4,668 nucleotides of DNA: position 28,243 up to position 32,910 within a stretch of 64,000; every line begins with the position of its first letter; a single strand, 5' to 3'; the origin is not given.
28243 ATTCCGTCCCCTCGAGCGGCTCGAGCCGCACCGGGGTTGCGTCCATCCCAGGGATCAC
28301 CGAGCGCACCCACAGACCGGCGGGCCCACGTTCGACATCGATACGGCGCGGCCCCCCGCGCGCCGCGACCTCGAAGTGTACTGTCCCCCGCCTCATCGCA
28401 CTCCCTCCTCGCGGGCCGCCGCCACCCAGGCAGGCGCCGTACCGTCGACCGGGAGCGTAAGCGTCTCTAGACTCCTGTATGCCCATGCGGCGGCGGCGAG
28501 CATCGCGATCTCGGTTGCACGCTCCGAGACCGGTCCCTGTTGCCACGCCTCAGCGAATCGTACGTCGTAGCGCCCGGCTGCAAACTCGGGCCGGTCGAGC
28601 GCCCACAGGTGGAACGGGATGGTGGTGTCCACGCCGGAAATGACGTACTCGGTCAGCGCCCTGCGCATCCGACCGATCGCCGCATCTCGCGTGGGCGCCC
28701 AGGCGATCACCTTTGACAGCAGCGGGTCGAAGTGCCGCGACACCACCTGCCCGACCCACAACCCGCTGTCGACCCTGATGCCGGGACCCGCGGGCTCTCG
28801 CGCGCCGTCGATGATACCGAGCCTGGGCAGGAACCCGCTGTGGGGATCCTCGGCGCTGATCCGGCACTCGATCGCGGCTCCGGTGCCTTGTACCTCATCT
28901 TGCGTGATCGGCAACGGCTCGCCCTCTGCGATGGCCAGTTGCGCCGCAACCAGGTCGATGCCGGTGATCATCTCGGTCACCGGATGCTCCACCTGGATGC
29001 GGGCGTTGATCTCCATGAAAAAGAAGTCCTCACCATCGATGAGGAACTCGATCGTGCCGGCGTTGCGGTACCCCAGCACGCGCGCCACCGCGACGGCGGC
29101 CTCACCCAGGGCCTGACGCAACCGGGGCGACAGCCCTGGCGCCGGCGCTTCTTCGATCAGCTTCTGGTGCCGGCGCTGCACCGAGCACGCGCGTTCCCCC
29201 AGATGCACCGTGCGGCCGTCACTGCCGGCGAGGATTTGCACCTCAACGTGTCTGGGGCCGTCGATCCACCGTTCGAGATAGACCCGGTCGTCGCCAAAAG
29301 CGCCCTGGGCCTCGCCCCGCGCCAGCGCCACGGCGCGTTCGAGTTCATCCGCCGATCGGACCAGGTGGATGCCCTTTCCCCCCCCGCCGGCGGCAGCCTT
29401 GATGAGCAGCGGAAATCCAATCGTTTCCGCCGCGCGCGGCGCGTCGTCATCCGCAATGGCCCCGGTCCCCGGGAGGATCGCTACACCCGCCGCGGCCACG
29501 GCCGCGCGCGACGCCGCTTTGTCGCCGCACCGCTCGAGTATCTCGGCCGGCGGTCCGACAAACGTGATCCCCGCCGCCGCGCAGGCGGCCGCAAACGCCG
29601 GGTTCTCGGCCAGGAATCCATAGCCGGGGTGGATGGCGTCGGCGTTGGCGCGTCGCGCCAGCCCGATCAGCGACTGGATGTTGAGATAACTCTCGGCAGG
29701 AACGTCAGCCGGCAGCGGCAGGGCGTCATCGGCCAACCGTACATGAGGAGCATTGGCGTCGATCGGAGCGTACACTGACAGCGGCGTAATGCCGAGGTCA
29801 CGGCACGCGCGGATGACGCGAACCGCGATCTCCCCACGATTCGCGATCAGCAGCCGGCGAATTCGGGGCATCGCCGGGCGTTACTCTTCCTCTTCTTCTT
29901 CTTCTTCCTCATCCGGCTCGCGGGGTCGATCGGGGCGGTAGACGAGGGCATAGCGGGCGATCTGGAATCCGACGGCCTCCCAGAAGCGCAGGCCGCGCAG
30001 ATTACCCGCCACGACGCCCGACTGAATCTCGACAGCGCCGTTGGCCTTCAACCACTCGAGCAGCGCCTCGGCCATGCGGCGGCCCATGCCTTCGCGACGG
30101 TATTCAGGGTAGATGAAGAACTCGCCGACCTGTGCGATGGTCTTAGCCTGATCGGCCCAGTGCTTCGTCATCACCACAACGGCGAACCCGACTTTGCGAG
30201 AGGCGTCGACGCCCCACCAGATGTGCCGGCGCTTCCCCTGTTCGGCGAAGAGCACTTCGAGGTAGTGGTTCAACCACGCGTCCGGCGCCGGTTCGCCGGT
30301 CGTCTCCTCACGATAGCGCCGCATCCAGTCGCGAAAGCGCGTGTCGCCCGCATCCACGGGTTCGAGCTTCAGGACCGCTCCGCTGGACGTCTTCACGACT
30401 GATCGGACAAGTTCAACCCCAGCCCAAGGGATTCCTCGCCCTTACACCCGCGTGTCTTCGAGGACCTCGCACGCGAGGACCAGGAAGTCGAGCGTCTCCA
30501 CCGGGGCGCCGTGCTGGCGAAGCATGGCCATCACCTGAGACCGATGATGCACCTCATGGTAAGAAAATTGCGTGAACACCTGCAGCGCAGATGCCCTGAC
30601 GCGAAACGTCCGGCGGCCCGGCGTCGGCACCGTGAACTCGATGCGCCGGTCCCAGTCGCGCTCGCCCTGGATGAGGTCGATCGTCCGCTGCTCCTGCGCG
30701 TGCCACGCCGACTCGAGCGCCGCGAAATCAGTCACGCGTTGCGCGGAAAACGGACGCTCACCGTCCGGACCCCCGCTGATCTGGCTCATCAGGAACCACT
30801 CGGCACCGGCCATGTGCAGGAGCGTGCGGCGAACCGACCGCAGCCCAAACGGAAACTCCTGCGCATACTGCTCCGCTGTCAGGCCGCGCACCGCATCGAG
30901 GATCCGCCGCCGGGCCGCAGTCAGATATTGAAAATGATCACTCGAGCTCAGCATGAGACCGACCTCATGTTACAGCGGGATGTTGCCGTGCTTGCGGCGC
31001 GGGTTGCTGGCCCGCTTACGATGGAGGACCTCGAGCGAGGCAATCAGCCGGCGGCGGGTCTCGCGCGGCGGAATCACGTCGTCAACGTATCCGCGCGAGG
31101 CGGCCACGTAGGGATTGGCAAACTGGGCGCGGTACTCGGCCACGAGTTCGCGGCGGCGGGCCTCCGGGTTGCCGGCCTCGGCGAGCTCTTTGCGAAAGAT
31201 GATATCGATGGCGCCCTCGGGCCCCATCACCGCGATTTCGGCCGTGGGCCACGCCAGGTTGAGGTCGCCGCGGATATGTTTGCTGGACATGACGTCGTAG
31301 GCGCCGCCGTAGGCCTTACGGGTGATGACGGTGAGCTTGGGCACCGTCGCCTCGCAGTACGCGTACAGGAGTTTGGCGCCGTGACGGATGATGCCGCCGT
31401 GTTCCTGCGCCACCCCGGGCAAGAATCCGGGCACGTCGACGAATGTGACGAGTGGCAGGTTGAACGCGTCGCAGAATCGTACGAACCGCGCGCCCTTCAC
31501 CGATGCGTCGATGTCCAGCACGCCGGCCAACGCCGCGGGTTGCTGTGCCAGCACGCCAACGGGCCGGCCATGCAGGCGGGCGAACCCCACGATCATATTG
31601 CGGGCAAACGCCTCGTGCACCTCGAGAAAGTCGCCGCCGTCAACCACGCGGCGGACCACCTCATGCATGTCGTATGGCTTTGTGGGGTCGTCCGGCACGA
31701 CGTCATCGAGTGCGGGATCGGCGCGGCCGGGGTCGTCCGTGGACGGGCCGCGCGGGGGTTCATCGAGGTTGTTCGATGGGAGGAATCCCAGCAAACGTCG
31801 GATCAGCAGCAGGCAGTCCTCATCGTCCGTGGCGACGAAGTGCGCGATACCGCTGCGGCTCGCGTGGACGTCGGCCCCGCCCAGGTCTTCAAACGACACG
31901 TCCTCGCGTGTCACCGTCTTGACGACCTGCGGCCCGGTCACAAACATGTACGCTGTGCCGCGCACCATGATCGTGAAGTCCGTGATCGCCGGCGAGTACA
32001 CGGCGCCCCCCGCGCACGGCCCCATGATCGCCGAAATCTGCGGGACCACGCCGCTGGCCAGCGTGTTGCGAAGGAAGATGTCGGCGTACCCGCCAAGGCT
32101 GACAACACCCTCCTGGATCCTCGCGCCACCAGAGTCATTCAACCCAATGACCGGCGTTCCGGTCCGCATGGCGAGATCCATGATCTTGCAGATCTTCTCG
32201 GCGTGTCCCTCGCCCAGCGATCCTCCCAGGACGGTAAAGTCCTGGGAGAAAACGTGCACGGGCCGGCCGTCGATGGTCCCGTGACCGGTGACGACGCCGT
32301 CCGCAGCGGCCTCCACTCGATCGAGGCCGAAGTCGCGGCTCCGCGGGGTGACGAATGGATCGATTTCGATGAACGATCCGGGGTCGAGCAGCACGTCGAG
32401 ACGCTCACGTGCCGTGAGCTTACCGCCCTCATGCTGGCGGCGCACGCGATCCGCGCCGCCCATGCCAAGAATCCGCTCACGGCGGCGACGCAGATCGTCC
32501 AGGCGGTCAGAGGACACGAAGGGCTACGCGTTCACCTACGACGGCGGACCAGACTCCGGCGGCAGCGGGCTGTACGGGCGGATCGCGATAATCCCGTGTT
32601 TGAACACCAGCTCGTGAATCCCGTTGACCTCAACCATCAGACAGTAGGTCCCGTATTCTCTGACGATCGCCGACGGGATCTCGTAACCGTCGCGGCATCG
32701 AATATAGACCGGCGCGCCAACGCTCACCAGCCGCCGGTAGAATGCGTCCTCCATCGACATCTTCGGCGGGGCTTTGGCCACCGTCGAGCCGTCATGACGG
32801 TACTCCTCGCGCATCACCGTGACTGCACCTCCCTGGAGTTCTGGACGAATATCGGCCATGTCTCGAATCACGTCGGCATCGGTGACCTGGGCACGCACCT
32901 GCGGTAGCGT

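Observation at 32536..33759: Hfq-like Sm domain fused to the C-terminus of a 320-aa protein of unknown repeats, as first gene of the propionyl-CoA carboxylase / methylmalonyl-CoA mutase operon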

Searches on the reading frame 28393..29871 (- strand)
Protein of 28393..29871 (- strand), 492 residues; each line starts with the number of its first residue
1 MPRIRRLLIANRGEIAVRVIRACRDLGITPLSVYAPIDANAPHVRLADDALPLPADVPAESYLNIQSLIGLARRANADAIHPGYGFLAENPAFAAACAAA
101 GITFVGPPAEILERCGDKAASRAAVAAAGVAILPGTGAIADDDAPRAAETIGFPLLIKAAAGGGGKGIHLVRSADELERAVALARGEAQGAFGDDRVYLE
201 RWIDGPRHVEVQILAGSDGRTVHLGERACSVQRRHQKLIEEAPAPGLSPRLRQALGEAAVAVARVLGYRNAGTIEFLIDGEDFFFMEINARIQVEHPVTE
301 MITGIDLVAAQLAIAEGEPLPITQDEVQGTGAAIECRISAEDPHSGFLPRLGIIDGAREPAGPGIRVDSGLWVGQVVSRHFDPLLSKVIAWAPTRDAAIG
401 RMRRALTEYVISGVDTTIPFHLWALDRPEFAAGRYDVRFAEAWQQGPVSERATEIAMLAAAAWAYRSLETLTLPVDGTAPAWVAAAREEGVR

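Call 42: search_protein_families(library=pfam, proteins=[window:28393-29871:-], max_evalue=0.00001)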
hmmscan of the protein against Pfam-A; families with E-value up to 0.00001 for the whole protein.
window:28393-29871:- (492 aa): 5 families
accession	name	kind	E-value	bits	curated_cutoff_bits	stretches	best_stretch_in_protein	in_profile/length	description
PF02786.22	CPSase_L_D2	-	4.1e-69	232.7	19.8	1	117-322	1-210/211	Carbamoyl-phosphate synthase L chain, ATP binding domain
PF00289.28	Biotin_carb_N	-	4.8e-42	143.3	25.5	1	4-111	2-109/110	Biotin carboxylase, N-terminal domain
PF02785.25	Biotin_carb_C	-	4e-33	114.2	32.4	1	335-441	1-107/108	Biotin carboxylase C-terminal domain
PF07478.18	Dala_Dala_lig_C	-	1.5e-08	34.8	24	1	147-290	31-174/204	D-ala D-ala ligase C-terminus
PF02222.28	ATP-grasp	-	3.8e-08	33.6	27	1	140-291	18-162/179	ATP-grasp domain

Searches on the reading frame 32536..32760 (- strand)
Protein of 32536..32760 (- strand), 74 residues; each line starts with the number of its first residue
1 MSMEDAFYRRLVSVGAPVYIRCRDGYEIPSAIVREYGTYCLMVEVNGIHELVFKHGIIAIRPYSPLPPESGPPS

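Call 3: search_protein_families(library=pfam, proteins=[window:32536-32760:-], max_evalue=10)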
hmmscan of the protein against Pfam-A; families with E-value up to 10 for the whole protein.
window:32536-32760:- (74 aa): 1 family
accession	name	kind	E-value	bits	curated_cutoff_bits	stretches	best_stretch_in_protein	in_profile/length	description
PF17209.9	Hfq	-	3.4e-05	23.8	27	1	6-65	4-62/64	Hfq protein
